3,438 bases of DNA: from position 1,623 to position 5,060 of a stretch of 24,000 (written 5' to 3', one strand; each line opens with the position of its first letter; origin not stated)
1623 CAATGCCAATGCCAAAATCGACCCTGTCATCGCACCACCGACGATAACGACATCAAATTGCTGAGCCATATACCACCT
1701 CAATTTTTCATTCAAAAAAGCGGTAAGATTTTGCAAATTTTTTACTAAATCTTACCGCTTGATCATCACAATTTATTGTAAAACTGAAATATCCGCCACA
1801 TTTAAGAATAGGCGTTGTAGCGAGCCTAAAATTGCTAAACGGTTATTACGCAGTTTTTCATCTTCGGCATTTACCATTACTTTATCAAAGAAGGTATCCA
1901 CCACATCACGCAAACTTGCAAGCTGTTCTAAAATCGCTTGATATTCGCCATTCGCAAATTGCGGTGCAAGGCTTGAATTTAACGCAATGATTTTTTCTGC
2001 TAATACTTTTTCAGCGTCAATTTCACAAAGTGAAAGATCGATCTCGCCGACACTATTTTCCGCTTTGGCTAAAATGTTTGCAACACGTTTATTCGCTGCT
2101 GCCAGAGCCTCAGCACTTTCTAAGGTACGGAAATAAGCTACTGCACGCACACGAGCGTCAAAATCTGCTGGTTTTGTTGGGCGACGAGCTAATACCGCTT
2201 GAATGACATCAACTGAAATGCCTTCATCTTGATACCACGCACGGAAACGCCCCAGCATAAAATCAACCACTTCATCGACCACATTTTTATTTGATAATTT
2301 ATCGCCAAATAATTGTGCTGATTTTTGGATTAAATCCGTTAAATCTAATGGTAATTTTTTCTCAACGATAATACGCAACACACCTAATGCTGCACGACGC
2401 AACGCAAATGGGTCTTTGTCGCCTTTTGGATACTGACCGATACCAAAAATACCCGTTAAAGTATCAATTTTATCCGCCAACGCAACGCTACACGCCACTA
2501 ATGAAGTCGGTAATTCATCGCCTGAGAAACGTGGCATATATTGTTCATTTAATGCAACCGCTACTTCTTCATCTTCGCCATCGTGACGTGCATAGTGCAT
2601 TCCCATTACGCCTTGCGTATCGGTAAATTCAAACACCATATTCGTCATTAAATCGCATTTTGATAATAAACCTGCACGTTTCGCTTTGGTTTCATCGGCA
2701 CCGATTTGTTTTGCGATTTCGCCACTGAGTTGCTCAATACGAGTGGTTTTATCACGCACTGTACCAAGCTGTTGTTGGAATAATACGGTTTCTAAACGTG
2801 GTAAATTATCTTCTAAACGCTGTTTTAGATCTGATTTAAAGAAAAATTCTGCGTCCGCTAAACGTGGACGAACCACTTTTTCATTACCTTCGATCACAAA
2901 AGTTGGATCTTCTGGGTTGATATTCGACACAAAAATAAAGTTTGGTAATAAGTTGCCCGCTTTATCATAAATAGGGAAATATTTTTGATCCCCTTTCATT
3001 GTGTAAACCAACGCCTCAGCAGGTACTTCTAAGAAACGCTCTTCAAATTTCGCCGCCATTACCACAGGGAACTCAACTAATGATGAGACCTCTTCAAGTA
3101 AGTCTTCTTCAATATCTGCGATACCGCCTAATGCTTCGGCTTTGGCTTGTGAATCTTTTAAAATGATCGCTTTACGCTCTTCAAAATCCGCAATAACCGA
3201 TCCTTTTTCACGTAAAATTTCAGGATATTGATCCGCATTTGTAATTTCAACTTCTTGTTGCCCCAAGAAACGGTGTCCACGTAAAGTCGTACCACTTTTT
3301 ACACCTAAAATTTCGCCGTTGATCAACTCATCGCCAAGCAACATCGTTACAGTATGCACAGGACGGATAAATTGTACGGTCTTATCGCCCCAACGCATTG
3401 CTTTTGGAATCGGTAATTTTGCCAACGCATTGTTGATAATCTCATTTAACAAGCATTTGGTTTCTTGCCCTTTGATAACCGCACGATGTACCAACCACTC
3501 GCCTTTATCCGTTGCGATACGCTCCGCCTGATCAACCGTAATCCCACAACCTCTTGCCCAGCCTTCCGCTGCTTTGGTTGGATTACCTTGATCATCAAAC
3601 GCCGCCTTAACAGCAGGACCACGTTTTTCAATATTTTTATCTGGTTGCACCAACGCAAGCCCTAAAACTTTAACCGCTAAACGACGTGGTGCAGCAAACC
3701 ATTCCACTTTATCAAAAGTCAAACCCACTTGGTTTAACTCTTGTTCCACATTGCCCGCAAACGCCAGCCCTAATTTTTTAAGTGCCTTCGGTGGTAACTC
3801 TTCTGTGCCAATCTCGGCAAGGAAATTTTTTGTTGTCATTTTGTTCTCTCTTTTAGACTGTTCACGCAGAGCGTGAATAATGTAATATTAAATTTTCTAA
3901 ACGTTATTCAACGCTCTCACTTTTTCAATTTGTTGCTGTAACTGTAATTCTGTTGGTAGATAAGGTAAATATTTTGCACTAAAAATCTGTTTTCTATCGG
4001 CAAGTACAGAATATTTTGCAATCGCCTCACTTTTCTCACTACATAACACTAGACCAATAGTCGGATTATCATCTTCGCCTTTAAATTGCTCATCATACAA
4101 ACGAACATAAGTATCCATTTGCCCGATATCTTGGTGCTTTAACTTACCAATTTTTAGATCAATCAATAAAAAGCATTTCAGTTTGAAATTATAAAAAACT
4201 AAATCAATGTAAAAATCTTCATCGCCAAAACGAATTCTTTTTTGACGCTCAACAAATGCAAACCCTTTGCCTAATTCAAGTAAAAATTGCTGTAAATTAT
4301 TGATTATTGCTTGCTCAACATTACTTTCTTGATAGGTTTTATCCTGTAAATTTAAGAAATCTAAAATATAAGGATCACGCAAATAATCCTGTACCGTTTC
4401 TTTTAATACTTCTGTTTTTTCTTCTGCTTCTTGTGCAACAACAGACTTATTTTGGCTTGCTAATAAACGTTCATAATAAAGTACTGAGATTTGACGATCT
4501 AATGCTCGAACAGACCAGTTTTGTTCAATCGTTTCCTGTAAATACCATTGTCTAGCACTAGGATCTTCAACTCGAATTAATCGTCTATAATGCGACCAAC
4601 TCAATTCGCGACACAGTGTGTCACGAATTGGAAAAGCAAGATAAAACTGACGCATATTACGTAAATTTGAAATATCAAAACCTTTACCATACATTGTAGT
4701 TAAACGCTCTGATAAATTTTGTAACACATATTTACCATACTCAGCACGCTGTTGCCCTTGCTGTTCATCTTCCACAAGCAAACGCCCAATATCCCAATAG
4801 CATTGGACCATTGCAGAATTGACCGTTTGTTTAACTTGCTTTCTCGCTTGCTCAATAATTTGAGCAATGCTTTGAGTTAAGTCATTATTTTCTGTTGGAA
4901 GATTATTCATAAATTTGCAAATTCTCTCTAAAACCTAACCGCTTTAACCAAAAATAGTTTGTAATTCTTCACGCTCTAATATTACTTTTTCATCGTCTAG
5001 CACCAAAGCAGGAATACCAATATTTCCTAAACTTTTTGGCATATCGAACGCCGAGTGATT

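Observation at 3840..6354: AT-rich three-gene cargo (FRG-domain protein + single-Cys glutaredoxin-like protein + YhcG/DUF1016 PD-(D/E)XK nuclease) wedged between glyQ and glyS: candidate uncharacterised defence/stress system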

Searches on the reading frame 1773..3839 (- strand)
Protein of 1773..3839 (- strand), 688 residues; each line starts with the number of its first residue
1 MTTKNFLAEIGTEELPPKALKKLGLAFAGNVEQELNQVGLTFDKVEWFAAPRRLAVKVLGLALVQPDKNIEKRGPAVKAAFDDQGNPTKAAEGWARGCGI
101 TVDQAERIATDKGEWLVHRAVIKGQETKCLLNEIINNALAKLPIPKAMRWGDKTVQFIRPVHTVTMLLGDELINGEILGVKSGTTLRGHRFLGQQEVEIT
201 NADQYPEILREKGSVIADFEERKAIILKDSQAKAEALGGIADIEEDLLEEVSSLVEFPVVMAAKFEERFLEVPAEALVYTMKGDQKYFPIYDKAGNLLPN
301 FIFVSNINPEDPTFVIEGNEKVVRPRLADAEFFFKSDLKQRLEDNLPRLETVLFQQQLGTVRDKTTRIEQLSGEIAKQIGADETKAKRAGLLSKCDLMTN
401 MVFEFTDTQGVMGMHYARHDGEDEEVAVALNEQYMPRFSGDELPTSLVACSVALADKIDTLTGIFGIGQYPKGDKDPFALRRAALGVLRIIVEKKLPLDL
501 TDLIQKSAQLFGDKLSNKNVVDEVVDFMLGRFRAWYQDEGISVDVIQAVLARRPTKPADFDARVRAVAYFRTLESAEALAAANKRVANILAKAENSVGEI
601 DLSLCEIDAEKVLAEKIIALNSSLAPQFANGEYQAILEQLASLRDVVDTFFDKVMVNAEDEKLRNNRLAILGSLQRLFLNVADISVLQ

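Call 3: search_protein_families(library=pfam, proteins=[window:1773-3839:-], max_evalue=0.01)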
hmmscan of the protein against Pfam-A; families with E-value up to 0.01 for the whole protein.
window:1773-3839:- (688 aa): 2 families
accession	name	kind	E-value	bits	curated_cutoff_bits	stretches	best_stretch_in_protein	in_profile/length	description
PF02092.22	tRNA_synt_2f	-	2.2e-213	710.5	29.2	1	6-551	1-536/536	Glycyl-tRNA synthetase beta subunit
PF05746.21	DALR_1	-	2.7e-11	44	22.3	1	581-680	3-104/117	DALR anticodon binding domain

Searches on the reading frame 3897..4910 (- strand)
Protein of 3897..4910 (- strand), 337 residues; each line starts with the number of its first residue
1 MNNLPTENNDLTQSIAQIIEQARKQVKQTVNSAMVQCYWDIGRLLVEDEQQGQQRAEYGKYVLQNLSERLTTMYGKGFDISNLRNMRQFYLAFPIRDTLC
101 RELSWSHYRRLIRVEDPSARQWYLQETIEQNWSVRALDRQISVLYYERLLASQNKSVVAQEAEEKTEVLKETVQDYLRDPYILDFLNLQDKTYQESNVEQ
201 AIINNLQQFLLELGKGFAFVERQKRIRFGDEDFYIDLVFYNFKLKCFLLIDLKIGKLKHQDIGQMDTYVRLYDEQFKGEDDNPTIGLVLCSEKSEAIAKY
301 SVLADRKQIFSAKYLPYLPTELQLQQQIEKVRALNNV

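Call 3: search_protein_families(library=pfam, proteins=[window:3897-4910:-], max_evalue=0.01)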
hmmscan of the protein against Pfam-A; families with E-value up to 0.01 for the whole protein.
window:3897-4910:- (337 aa): 3 families
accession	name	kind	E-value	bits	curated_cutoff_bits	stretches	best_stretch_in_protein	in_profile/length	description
PF06250.17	YhcG_C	-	3.4e-55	186.6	32.5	1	175-328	2-156/157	YhcG PDDEXK nuclease domain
PF17761.7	DUF1016_N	-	3.4e-49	166.9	32.8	1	15-148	2-137/137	DUF1016 N-terminal domain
PF17762.8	HTH_ParB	-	0.00019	22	22.6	1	101-142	57-98/102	ParB HTH domain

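Call 4: search_protein_families(library=padloc, proteins=[window:3897-4910:-], max_evalue=0.1)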
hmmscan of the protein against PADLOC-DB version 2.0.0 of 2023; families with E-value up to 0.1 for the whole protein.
window:3897-4910:- (337 aa): 32 families (the best 25 are shown)
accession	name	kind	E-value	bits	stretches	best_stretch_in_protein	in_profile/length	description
PDLC04807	PDC-S02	-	2.6e-145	482.1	1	5-333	10-340/351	-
PDLC04820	PDC-S02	-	3.2e-125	415.6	1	9-334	27-322/332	-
PDLC04803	PDC-S02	-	1.2e-102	341.2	1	73-334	5-260/269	-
PDLC04795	PDC-S02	-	5e-89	297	1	3-335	19-347/357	-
PDLC04831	PDC-S02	-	3.5e-87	291.1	1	3-325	6-326/346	-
PDLC04810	PDC-S02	-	1.9e-86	288.5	1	6-326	9-338/355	-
PDLC04822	PDC-S02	-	1.1e-83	279.3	1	6-295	8-289/294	-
PDLC04827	PDC-S02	-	1.2e-81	271.8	1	3-230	3-231/234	-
PDLC04802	PDC-S02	-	2e-75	250.6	2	1-146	1-153/171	-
PDLC04812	PDC-S02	-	1.7e-63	211.1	1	1-147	1-147/151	-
PDLC04809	PDC-S02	-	3.5e-55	184.1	1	11-141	13-143/156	-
PDLC04813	PDC-S02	-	9.5e-50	166.9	1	172-335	3-165/175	-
PDLC04797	PDC-S02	-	2.9e-49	164.3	1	7-124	4-121/126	-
PDLC04817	PDC-S02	-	3.9e-43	146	2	2-207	2-209/286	-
PDLC04808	PDC-S02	-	1.2e-42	142.7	1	7-113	3-109/111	-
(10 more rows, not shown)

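Call 5: search_protein_families(library=ncbifam, proteins=[window:3897-4910:-], max_evalue=0.01)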
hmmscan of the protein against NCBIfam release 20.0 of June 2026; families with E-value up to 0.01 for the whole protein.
window:3897-4910:- (337 aa): 1 family
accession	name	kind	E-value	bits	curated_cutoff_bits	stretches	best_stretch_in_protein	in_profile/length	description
TIGR04285.1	nucleoid_noc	exception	0.0022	17.4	315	1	86-176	135-225/255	nucleoid occlusion protein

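Call 71: search_solved_structures(query=window:3900-4910:-, max_evalue=0.1, show_alignments=1)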
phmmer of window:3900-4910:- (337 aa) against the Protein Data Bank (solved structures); distinct sequences matched with E-value up to 0.1: 1.
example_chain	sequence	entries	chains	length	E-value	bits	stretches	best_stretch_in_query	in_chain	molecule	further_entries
5zqa_A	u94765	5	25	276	0.055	15.8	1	80-138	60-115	Lmo2812 protein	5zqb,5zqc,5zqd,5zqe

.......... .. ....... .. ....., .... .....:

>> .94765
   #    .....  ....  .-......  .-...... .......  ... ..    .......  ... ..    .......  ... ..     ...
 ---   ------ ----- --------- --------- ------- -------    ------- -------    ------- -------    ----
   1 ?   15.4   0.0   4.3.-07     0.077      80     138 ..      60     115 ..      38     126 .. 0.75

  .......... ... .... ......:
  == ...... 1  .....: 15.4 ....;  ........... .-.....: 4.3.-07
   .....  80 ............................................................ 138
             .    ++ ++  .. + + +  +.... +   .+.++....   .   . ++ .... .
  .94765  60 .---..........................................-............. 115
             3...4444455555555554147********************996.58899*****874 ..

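Call 72: search_protein_families(library=phrogs, proteins=[window:3900-4910:-], max_evalue=0.001)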
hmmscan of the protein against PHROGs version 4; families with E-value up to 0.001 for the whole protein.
window:3900-4910:- (337 aa): 1 family
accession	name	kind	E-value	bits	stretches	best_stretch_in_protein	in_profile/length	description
phrog_22762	-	unknown function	2.3e-79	268.1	1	7-334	4-329/343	-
